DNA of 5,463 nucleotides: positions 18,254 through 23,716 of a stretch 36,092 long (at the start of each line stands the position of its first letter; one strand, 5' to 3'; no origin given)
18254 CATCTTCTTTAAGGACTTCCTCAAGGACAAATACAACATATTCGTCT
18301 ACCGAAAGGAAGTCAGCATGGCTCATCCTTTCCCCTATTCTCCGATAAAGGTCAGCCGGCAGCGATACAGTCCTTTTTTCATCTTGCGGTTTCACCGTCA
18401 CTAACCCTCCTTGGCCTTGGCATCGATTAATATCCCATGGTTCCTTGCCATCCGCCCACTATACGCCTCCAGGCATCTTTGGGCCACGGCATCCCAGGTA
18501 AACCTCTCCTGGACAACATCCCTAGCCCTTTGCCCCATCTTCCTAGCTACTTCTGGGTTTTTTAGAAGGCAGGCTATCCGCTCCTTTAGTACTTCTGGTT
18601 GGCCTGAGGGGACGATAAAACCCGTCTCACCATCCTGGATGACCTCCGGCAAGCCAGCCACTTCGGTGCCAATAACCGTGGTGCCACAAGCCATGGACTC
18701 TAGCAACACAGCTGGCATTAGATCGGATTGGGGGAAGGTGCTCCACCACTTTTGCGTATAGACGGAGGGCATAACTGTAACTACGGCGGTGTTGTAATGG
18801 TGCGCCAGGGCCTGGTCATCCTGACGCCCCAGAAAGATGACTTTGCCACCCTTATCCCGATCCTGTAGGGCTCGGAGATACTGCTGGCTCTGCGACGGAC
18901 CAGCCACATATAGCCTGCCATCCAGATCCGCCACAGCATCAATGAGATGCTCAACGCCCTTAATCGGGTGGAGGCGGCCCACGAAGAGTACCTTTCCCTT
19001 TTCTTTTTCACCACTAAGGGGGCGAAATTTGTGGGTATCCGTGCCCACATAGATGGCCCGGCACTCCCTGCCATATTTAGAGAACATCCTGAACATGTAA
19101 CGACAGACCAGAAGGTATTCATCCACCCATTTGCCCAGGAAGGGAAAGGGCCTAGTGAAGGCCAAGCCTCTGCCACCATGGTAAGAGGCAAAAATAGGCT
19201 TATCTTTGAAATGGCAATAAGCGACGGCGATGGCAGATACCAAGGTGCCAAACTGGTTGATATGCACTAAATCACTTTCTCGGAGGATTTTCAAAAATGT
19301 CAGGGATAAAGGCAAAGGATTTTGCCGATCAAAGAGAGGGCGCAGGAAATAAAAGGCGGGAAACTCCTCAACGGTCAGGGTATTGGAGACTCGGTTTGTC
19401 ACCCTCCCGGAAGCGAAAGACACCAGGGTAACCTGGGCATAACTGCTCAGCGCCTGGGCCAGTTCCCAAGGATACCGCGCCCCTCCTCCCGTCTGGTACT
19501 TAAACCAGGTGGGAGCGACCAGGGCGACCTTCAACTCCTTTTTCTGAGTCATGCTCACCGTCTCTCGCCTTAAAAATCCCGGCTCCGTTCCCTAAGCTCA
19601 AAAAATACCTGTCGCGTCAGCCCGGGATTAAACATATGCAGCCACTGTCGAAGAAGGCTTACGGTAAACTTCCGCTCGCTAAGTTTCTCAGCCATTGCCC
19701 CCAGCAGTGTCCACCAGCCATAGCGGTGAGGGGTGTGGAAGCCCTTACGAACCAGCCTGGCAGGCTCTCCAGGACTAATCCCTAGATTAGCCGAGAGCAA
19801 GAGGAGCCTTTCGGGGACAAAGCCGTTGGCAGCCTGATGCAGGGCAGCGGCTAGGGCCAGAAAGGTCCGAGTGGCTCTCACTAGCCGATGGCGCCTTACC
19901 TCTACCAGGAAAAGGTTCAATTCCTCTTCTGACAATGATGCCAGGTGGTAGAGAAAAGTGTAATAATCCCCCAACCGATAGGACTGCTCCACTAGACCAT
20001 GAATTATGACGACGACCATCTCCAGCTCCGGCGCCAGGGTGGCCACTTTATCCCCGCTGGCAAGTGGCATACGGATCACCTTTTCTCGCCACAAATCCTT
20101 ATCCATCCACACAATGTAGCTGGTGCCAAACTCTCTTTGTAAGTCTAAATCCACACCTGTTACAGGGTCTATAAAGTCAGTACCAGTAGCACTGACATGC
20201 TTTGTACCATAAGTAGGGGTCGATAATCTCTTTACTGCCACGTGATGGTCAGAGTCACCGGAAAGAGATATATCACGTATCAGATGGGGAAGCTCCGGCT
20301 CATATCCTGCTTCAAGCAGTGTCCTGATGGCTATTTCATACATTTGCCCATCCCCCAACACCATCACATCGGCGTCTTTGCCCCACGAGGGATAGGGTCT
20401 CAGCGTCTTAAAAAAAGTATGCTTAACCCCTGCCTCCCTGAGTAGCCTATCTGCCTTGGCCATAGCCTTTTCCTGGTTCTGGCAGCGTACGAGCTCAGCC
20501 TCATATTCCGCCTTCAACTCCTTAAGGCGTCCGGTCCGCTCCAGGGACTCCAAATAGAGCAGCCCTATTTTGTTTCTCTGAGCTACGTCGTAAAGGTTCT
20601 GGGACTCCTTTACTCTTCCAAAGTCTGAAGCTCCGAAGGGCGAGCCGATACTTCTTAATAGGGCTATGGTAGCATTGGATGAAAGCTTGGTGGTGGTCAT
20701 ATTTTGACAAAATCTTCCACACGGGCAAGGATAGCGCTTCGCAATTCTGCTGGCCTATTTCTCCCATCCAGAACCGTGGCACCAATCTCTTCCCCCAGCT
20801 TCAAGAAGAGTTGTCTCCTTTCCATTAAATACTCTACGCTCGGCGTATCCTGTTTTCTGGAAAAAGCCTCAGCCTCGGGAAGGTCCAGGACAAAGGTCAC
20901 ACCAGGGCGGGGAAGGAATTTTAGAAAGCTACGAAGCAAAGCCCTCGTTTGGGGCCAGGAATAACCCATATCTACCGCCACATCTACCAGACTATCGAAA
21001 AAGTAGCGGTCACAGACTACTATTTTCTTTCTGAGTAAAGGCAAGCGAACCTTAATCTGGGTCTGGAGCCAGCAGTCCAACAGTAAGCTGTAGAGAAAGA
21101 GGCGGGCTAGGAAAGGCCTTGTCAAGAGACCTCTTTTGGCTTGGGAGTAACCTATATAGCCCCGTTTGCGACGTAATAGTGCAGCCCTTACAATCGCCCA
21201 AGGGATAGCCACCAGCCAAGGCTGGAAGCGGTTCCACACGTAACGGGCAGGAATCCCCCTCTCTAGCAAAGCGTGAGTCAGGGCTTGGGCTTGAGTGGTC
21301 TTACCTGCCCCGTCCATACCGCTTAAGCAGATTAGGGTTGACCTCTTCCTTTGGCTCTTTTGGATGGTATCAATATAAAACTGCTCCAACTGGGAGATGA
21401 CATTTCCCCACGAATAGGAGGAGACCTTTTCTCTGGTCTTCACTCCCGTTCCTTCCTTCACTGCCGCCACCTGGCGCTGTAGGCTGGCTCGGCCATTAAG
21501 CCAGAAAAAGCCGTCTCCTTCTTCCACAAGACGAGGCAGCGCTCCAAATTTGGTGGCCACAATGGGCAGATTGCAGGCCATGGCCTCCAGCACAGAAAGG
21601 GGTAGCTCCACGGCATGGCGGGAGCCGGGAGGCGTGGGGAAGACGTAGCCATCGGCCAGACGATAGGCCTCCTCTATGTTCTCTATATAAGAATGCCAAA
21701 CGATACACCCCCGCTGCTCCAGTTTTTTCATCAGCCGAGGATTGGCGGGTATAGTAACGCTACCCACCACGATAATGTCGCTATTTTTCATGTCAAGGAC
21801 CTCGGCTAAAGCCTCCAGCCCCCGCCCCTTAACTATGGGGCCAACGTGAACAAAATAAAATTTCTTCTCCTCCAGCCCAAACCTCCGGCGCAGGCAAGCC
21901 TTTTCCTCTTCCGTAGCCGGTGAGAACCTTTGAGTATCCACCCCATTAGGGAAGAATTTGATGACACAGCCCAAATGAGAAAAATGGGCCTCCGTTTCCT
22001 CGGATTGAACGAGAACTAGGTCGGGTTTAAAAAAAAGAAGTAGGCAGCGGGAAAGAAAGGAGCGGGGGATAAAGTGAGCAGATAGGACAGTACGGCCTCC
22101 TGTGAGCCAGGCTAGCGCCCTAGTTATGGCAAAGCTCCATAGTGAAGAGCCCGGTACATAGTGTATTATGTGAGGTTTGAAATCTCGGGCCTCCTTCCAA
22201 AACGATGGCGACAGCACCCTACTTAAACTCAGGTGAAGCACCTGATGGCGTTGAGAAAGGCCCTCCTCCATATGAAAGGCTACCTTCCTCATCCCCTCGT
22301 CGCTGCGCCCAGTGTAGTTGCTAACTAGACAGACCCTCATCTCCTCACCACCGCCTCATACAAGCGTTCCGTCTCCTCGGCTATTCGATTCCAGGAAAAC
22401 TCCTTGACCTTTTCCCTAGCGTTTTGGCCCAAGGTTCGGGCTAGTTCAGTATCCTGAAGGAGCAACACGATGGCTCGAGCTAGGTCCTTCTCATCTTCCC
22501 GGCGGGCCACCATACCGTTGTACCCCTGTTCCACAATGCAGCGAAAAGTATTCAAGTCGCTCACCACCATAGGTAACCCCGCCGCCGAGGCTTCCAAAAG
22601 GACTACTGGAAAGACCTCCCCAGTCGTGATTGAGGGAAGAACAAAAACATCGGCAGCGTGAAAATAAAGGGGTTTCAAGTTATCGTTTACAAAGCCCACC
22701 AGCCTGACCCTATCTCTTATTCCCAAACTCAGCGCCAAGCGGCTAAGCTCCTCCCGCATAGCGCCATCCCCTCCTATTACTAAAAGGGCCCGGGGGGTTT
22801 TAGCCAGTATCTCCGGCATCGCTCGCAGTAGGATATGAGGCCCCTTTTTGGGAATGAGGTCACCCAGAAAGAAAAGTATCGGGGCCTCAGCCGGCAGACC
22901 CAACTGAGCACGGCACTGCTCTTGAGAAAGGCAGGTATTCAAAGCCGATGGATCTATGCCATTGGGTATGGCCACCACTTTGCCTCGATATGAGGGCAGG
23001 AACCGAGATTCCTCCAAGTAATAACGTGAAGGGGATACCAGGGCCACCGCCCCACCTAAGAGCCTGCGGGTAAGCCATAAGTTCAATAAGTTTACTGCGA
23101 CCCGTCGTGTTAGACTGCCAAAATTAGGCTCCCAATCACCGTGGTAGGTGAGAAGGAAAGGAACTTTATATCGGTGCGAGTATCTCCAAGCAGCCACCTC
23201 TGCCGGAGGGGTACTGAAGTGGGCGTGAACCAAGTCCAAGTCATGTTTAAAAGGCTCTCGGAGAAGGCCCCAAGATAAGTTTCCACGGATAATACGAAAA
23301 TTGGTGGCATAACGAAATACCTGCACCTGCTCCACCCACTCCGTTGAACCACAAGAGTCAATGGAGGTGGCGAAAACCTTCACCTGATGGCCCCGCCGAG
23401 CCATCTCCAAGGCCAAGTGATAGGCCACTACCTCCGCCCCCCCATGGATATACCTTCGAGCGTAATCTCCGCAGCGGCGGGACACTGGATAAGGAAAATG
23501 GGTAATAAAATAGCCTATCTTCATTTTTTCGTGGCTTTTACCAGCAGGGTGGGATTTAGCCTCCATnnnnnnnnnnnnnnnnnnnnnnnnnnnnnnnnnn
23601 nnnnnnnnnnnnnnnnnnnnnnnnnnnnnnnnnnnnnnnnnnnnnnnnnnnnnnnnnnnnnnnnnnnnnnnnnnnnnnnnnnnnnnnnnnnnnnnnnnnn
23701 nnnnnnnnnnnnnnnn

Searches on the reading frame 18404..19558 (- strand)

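Call 5: search_protein_families(library=pfam, proteins=[window:18404-19558:-], max_evalue=0.01)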
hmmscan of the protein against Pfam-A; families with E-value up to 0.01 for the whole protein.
window:18404-19558:- (385 aa): 5 families
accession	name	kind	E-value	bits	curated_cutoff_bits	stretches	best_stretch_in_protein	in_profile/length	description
PF00534.26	Glycos_transf_1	-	6.6e-33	114.1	26.4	1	184-347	12-171/172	Glycosyl transferases group 1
PF13692.12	Glyco_trans_1_4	-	1.2e-28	100.6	27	1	189-334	3-142/142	Glycosyl transferases group 1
PF13524.12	Glyco_trans_1_2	-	1.4e-11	45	25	1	203-363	3-143/144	Glycosyl transferase-like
PF13439.12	Glyco_transf_4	-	2.9e-10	40.9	28.5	1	24-176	2-169/170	Glycosyltransferase Family 4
PF20706.3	GT4-conflict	-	8e-07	28.8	26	1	172-361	180-384/385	Family 4 Glycosyltransferase in conflict systems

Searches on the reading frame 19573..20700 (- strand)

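Call 6: search_protein_families(library=pfam, proteins=[window:19573-20700:-], max_evalue=0.01)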
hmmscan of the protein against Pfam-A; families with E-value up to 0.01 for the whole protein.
window:19573-20700:- (376 aa): 1 family
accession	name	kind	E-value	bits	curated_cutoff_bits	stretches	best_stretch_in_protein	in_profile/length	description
PF14907.12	NTP_transf_5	-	2.6e-09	37.5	31.2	1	34-287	6-247/249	Uncharacterised nucleotidyltransferase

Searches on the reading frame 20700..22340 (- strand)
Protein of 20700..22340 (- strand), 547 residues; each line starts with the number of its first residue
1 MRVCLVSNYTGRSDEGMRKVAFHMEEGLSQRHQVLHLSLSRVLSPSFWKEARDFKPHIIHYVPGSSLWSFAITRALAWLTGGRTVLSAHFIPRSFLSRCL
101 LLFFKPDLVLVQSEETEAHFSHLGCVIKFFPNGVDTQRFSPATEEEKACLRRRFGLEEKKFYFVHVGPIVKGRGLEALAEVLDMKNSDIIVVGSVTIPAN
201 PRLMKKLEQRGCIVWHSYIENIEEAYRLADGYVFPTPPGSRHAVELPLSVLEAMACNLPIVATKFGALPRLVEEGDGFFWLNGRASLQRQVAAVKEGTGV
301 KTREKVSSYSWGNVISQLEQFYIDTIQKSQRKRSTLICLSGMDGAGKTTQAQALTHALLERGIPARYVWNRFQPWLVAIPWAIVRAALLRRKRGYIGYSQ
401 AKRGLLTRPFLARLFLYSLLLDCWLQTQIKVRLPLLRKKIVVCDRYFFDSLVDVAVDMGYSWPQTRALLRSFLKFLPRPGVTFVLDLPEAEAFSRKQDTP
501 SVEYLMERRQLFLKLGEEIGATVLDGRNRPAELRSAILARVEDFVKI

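Call 6: search_protein_families(library=pfam, proteins=[window:20700-22340:-], max_evalue=0.01)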
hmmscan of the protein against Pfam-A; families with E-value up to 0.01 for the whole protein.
window:20700-22340:- (547 aa): 5 families
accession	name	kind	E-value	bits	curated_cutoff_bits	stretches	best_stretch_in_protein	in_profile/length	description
PF13692.12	Glyco_trans_1_4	-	7.2e-14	52.7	27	1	175-278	21-122/142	Glycosyl transferases group 1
PF00534.26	Glycos_transf_1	-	3.8e-11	43.3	26.4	1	151-306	6-165/172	Glycosyl transferases group 1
PF02223.23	Thymidylate_kin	-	1e-09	38.8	27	2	341-364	3-26/185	Thymidylate kinase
PF13439.12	Glyco_transf_4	-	8.7e-07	29.6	28.5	1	40-138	57-170/170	Glycosyltransferase Family 4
PF13191.12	AAA_16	-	1.8e-05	25.7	32.6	1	318-478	9-129/167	AAA ATPase domain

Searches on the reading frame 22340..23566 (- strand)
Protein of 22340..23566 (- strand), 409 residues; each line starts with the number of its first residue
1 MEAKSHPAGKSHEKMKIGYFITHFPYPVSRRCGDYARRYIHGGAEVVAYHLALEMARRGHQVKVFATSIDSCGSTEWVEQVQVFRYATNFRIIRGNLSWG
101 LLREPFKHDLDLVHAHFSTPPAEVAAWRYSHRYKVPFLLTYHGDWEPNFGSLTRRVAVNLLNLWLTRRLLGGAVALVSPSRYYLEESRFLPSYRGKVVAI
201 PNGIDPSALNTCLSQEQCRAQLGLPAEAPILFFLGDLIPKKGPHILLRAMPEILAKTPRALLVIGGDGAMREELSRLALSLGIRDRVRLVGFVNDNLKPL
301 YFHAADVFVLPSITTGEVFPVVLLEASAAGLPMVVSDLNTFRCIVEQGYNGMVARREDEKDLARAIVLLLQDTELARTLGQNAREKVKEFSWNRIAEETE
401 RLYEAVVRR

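Call 6: search_protein_families(library=pfam, proteins=[window:22340-23566:-], max_evalue=0.01)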
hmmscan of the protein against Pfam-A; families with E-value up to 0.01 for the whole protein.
window:22340-23566:- (409 aa): 6 families
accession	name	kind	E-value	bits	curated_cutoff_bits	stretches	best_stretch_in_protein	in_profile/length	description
PF00534.26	Glycos_transf_1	-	2.1e-42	145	26.4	1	215-385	2-171/172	Glycosyl transferases group 1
PF13692.12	Glyco_trans_1_4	-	4.5e-33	114.9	27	1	229-372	2-142/142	Glycosyl transferases group 1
PF13439.12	Glyco_transf_4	-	6.6e-26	91.8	28.5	1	42-207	2-169/170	Glycosyltransferase Family 4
PF13579.12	Glyco_trans_4_4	-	2e-18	67.7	29.7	1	42-203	1-158/158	Glycosyl transferase 4-like domain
PF20706.3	GT4-conflict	-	4e-08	33.1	26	1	196-397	173-383/385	Family 4 Glycosyltransferase in conflict systems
PF13524.12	Glyco_trans_1_2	-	1.3e-05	25.6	25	1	286-398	28-141/144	Glycosyl transferase-like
